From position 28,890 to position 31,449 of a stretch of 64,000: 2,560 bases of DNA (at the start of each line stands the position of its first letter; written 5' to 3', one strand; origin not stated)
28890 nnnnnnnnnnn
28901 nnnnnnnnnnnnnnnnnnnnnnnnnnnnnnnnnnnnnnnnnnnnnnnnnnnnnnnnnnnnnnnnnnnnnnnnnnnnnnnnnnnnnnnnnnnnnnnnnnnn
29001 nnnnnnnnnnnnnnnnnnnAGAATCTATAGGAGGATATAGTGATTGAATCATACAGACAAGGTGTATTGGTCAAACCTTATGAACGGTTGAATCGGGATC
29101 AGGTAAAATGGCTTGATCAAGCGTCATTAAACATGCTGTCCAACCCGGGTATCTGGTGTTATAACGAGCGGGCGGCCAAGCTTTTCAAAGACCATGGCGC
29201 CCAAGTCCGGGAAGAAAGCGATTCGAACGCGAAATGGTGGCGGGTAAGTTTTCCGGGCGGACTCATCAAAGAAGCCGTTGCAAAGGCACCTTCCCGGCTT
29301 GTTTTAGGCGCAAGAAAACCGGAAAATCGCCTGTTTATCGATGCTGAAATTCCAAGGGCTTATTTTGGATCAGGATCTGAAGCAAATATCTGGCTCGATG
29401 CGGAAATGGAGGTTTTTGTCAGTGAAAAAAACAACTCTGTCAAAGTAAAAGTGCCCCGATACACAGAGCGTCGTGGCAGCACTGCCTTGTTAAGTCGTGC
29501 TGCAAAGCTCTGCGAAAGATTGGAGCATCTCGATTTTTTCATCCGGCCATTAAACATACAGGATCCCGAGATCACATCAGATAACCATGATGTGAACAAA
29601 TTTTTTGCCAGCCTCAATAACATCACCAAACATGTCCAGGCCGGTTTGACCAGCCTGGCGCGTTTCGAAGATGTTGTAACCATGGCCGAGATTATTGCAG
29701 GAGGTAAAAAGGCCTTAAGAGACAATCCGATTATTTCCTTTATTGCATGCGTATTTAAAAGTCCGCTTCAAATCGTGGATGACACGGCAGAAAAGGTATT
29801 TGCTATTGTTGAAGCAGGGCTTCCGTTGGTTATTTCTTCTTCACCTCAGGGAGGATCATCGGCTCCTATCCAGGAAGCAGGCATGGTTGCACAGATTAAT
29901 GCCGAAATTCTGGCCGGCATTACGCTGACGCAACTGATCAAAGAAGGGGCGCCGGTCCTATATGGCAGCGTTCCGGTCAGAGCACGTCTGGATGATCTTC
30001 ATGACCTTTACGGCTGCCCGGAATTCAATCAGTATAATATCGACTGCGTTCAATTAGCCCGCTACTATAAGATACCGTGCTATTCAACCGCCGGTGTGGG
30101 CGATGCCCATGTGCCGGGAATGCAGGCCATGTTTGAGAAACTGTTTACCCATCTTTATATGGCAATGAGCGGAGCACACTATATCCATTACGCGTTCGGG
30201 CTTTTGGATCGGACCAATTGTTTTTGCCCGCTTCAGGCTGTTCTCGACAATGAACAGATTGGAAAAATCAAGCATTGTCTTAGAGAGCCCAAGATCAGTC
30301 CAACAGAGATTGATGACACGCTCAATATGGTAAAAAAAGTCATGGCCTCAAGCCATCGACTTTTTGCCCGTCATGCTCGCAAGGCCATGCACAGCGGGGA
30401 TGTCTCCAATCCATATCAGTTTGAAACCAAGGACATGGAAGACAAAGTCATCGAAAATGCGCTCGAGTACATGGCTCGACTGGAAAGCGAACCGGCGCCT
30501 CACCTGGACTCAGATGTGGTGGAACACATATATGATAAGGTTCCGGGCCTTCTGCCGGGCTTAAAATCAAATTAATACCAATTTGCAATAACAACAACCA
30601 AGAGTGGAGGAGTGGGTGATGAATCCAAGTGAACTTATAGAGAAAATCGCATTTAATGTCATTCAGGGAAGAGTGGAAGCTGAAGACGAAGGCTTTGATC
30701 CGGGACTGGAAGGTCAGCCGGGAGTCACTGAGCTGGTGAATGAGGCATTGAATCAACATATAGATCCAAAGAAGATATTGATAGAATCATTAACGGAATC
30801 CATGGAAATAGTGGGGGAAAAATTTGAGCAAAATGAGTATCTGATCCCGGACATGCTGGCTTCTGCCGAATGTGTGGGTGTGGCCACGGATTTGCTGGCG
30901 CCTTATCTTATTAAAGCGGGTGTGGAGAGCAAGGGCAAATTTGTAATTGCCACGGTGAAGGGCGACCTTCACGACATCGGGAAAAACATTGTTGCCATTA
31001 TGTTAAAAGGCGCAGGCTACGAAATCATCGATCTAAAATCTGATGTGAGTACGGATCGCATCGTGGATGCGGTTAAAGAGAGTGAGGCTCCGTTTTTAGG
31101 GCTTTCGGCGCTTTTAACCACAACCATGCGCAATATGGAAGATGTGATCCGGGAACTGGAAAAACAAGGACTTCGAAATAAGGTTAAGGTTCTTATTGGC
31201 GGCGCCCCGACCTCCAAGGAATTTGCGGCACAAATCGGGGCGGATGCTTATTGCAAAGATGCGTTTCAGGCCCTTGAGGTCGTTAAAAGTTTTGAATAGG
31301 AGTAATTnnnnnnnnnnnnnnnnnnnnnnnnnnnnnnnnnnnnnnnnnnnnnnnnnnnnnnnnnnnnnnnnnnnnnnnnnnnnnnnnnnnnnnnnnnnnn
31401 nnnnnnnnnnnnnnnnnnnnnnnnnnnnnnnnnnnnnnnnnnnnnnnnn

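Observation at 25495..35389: Corrinoid methyltransferase operon extended by a MetH-type activation domain, an orphan SAM methyltransferase, metK and a Cys-less AsnB homolog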

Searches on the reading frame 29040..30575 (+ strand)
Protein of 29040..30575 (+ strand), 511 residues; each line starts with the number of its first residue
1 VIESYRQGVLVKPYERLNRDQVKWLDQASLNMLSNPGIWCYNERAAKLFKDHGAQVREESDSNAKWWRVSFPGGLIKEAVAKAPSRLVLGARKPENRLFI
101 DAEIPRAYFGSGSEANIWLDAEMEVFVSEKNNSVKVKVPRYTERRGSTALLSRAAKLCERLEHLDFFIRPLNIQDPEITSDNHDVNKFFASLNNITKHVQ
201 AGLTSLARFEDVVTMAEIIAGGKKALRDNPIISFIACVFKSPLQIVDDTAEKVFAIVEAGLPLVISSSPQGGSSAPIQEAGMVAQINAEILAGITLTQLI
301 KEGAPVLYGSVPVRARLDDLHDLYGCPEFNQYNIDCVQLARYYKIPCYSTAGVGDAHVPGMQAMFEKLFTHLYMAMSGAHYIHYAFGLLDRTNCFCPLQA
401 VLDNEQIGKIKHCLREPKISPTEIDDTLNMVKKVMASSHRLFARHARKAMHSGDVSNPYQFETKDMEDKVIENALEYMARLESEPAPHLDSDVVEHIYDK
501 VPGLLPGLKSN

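Call 4: search_protein_families(library=pfam, proteins=[window:29040-30575:+], max_evalue=0.01)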
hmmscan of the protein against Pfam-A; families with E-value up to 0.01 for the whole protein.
window:29040-30575:+ (511 aa): 1 family
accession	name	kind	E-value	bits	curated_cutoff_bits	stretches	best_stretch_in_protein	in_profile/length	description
PF06253.16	MTTB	-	5.8e-58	196.6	25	1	12-498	29-489/500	Trimethylamine methyltransferase (MTTB)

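Call 5: search_protein_families(library=ncbifam, proteins=[window:29040-30575:+], max_evalue=0.001)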
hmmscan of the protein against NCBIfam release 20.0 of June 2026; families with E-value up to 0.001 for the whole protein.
window:29040-30575:+ (511 aa): 1 family
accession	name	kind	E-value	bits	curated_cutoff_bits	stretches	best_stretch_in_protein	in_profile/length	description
TIGR02369.2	trimeth_pyl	equivalog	1.1e-74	251.7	525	1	17-463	6-419/469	[trimethylamine--corrinoid protein] Co-methyltransferase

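Call 20: search_solved_structures(query=window:29040-30575:+, max_evalue=0.001)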
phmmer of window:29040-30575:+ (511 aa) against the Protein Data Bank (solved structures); distinct sequences matched with E-value up to 0.001: 5.
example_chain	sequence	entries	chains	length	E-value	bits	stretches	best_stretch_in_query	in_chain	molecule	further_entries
7xcl_A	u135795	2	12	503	2.8e-37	132.1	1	18-447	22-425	Trimethylamine methyltransferase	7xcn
7xcm_A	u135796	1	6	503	4e-37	131.5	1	18-447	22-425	Trimethylamine methyltransferase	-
2qne_A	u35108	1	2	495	1.4e-33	119.9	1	5-454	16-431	Putative methyltransferase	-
9yce_A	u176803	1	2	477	1.3e-32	116.6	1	183-454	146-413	Glycine betaine methyltransferase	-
4yyc_A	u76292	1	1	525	7.3e-26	94.4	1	185-497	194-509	Putative trimethylamine methyltransferase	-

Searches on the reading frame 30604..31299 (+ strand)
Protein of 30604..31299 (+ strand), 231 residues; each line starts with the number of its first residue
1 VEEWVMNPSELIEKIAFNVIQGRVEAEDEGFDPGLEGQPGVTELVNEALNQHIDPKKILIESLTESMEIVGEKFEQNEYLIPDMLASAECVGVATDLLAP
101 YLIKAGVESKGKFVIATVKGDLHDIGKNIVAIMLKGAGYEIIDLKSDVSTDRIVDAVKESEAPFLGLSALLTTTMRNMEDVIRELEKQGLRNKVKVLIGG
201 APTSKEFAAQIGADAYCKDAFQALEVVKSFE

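Call 4: search_protein_families(library=pfam, proteins=[window:30604-31299:+], max_evalue=0.01)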
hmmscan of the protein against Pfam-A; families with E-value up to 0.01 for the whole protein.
window:30604-31299:+ (231 aa): 2 families
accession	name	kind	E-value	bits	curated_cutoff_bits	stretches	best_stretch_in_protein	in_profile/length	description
PF02310.24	B12-binding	-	3.6e-28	98.3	32.1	1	111-224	1-120/121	B12 binding domain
PF02607.22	B12-binding_2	-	5.6e-13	49.3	23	1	40-96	16-71/74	B12 binding domain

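Call 5: search_protein_families(library=ncbifam, proteins=[window:30604-31299:+], max_evalue=0.001)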
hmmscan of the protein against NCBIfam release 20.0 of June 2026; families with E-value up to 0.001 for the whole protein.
window:30604-31299:+ (231 aa): 16 families
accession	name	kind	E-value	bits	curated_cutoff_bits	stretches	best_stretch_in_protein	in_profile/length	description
NF047996.1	corrin_MtgC_2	exception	9.2e-58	195.2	370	1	41-229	20-208/212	glycine betaine-specific corrinoid protein MtgC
TIGR02370.1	pyl_corrinoid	subfamily_domain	2.4e-53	180.5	215.3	1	40-223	13-197/197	methyltransferase cognate corrinoid protein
NF047995.1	corrinoid_MtgC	exception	6.3e-48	163.1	310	1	41-227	20-209/215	glycine betaine-specific corrinoid protein MtgC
NF041607.1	dimeth_corrin_MtbC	equivalog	4.6e-46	156.9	350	1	41-228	13-200/203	dimethylamine corrinoid protein MtbC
TIGR02082.1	metH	equivalog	3.3e-42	144.2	1010.85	1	40-228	661-855/1182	methionine synthase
NF007024.0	PRK09490.1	equivalog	6e-37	127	1497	1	45-220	681-865/1234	methionine synthase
NF040669.1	MtaC2_Meth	equivalog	9e-35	120.3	450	1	41-226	58-241/267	methanol--corrinoid protein MtaC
NF040655.1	MtaC_Meth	equivalog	3.1e-33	114.9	420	1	41-226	51-233/253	methanol--corrinoid protein MtaC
NF002612.0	PRK02261.1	equivalog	3.1e-08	33.2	110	1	110-201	3-93/148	methylaspartate mutase subunit S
TIGR00640.1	acid_CoA_mut_C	subfamily_domain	4.2e-08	33.2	57.45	1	111-202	3-93/132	methylmalonyl-CoA mutase C-terminal domain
NF040743.1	ornith_mutase_E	equivalog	3.5e-07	28.6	800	1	98-219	582-711/730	D-ornithine 4,5-aminomutase subunit OraE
NF052385.1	Lys_5_6_beta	equivalog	8.9e-07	28.8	280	1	140-223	140-226/241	lysine 5,6-aminomutase subunit beta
NF052513.1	TransRegCarH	equivalog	1.8e-06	27.5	400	1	57-219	114-266/274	HTH-type transcriptional repressor CarH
NF006944.0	PRK09426.1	equivalog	6.1e-05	21.1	876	1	110-208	589-686/721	methylmalonyl-CoA mutase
TIGR01501.1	MthylAspMutase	equivalog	7.2e-05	22.6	135.8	1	113-200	4-90/134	methylaspartate mutase subunit S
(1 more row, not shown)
